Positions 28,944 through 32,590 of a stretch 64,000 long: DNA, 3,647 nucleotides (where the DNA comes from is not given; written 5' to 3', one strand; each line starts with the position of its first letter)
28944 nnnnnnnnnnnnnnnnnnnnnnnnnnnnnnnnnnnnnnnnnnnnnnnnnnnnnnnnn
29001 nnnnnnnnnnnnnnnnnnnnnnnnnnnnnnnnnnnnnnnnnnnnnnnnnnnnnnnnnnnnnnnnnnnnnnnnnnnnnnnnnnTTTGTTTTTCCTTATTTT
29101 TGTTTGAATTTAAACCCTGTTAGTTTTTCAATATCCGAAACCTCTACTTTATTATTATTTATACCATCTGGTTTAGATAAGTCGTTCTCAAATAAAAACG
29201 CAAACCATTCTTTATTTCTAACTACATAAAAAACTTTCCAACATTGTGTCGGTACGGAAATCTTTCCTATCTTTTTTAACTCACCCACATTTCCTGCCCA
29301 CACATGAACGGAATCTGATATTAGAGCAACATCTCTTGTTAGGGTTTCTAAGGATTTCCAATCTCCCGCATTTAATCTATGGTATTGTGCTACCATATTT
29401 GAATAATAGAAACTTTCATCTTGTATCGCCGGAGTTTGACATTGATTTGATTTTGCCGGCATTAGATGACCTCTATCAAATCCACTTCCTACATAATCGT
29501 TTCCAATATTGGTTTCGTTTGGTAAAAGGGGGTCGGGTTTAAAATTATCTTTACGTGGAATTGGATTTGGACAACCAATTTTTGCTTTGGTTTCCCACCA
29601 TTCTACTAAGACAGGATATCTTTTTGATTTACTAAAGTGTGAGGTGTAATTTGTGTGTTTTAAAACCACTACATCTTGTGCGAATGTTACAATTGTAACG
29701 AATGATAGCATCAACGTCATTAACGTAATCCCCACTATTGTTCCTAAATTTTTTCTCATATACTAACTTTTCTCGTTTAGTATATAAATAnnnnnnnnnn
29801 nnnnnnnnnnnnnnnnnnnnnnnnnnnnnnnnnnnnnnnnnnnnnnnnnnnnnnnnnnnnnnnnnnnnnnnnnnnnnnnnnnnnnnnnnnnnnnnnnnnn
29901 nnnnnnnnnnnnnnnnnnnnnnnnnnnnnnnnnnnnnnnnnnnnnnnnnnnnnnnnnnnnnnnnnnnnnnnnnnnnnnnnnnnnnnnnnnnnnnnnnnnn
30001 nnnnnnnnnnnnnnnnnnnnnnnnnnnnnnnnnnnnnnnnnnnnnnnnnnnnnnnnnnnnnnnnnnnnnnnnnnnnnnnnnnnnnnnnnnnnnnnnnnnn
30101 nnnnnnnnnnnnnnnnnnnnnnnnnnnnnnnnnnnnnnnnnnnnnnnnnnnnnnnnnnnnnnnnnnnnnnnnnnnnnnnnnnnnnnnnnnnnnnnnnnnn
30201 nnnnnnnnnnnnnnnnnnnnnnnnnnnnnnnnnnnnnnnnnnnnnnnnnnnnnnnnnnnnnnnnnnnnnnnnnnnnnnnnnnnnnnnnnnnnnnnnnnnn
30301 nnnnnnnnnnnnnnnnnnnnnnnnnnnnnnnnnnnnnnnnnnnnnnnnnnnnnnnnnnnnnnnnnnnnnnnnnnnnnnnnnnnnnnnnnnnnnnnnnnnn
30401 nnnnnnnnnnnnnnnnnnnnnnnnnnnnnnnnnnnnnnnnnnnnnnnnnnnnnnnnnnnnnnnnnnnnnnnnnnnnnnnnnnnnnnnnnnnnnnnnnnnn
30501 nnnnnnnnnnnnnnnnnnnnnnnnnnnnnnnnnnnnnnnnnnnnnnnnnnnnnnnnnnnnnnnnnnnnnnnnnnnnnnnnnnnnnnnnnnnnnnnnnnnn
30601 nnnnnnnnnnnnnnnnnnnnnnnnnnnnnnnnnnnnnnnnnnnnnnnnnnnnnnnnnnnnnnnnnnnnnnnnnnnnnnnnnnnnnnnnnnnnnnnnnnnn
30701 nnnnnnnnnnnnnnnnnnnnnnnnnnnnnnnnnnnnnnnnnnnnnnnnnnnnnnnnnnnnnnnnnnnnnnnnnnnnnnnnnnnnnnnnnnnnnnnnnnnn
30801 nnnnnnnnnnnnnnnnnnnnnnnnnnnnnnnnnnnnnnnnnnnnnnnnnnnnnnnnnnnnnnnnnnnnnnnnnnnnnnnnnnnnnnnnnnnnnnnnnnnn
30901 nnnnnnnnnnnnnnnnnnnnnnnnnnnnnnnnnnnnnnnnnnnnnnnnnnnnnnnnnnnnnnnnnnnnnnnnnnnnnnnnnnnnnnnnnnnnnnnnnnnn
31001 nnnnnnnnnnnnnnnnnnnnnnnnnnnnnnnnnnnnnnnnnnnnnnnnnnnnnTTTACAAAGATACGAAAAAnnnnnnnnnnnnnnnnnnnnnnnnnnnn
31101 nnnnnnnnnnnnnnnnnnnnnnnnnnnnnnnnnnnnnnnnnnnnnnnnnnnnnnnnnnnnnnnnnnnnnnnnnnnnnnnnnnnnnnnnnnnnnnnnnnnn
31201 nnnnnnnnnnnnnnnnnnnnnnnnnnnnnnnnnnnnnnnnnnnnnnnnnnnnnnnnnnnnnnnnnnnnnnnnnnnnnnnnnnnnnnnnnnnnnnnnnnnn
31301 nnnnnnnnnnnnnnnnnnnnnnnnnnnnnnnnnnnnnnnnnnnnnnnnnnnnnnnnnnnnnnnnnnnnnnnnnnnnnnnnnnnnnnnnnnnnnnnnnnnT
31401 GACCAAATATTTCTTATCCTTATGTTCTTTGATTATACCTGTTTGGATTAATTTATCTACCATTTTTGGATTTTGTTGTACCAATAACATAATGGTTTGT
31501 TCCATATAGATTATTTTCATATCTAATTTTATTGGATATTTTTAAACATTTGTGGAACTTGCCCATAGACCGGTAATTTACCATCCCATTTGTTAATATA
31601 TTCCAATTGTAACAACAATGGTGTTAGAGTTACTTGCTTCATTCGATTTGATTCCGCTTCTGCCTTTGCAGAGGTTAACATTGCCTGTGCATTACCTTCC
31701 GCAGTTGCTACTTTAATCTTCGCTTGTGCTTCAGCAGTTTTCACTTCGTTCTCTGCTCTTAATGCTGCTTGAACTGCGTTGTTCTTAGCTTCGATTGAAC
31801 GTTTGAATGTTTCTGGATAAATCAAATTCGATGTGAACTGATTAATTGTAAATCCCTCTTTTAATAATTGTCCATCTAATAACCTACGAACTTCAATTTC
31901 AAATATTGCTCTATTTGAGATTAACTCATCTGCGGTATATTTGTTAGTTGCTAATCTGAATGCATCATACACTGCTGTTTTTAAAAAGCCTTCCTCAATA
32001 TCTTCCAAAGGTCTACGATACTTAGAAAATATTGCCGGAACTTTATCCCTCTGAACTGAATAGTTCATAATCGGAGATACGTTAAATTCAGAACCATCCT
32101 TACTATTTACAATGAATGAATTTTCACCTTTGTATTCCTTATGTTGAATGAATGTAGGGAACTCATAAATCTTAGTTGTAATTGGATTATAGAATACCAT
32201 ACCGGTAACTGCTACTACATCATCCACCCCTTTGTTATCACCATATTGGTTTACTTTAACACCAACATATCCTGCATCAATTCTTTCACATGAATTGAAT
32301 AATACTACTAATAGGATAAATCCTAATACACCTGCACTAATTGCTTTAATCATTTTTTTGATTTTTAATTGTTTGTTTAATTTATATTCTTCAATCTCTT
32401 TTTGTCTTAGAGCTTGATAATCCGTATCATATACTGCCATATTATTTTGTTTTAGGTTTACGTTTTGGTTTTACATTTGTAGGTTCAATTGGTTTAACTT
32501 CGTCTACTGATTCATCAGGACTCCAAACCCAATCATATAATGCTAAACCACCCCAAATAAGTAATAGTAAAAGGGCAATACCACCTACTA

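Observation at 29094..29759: Signal-peptide-bearing non-specific (DRGH) nuclease encoded by the phage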

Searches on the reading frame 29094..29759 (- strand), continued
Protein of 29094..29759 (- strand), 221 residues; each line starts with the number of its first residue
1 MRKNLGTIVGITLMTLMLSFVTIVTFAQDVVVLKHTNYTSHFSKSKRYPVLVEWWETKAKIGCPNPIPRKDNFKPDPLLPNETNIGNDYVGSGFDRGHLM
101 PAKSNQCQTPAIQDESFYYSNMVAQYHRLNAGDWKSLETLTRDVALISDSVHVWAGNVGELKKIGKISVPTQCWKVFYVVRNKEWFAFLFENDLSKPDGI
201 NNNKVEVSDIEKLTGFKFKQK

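Call 71: find_encoding_contigs(protein=P0241, flank=7000, max_places=2)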
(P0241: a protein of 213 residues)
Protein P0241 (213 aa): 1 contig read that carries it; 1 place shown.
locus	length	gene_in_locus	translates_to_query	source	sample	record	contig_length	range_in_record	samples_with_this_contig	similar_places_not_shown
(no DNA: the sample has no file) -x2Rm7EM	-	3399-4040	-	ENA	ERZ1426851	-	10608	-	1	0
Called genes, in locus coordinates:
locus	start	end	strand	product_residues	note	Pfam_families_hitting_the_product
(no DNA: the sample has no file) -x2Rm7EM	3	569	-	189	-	?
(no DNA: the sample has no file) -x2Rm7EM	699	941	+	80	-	-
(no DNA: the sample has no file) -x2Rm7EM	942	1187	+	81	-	-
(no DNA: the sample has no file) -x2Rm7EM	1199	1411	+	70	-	-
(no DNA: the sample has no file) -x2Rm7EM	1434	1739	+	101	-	-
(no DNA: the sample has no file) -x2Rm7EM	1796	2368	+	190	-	-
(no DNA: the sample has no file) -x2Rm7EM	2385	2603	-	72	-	-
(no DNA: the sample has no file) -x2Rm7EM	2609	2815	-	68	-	-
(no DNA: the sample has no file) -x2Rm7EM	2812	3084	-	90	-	-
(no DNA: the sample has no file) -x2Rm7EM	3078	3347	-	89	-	-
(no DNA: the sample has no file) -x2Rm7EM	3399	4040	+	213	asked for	PF01223:Endonuclease_NS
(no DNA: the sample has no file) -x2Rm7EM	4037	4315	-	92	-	PF06094:GGACT (weak)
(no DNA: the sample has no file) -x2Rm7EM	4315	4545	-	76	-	-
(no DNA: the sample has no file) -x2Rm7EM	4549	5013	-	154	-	PF03703:bPH_2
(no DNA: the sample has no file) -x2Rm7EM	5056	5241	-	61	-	-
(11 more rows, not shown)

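Call 76: search_protein_families(library=ncbifam, proteins=[window:29094-29759:-], max_evalue=0.01)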
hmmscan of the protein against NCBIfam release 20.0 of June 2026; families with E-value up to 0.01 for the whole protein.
window:29094-29759:- (221 aa): 0 families

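Call 77: search_protein_families(library=padloc, proteins=[window:29094-29759:-], max_evalue=0.01)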
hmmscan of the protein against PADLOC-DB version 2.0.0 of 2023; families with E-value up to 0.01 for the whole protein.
window:29094-29759:- (221 aa): 0 families

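Call 78: get_annotated_region(hit=H8, flank=1500)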
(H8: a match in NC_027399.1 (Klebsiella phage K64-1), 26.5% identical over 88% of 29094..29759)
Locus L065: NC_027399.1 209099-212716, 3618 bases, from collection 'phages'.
description: Klebsiella phage K64-1 DNA, complete genome.
organism: Klebsiella phage K64-1 (NCBI taxid 1439894)
taxonomy: Viruses; Duplodnaviria; Heunggongvirae; Uroviricota; Caudoviricetes; Alcyoneusvirus; Alcyoneusvirus K641
host: Klebsiella pneumoniae; source: -; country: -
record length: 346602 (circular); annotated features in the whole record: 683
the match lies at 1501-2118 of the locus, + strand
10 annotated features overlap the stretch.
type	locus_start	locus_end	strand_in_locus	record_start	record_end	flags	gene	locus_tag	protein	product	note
CDS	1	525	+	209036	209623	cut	-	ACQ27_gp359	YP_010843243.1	hypothetical protein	-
CDS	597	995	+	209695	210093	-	-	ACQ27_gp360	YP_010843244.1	hypothetical protein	-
CDS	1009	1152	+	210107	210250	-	-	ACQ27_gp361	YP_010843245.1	hypothetical protein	-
CDS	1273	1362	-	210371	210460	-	-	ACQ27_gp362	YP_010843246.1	hypothetical protein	-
CDS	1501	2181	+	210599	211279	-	-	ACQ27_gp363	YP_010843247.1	periplasmic DNA/RNA non-specific endonuclease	-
CDS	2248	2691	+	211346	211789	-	-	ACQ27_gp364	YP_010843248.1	DenV-like UV repair enzyme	-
CDS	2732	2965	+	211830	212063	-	-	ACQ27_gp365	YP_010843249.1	hypothetical protein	-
CDS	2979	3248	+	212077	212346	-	-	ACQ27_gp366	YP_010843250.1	hypothetical protein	-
CDS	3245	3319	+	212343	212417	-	-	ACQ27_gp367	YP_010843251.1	hypothetical protein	-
CDS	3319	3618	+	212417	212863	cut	-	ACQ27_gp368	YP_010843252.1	hypothetical protein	-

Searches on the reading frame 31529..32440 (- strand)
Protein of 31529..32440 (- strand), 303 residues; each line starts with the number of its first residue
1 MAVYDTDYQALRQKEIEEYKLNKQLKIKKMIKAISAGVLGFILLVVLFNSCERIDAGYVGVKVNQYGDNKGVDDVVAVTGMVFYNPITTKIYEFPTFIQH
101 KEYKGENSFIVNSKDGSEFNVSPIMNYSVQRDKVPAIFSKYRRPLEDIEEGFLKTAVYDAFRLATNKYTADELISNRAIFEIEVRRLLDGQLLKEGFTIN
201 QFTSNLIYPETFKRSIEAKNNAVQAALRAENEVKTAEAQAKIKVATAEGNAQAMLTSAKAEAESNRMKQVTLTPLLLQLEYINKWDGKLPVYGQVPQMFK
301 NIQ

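Call 9: search_protein_families(library=pfam, proteins=[window:31529-32440:-], max_evalue=0.01)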
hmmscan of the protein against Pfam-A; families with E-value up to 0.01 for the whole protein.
window:31529-32440:- (303 aa): 1 family
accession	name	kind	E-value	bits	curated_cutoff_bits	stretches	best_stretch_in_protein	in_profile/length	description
PF01145.31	Band_7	-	1.1e-21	78.1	23.6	1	53-240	2-176/176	SPFH domain / Band 7 family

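Call 10: search_protein_families(library=phrogs, proteins=[window:31529-32440:-], max_evalue=0.001)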
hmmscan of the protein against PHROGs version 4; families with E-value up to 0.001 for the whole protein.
window:31529-32440:- (303 aa): 3 families
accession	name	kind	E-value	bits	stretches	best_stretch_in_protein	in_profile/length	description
phrog_200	-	other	2e-67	229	1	22-296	72-349/379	lipoprotein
phrog_21428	-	unknown function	1.9e-08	35.1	1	38-78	8-48/63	-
phrog_38808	-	unknown function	1.7e-06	29.2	1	246-292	7-55/68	-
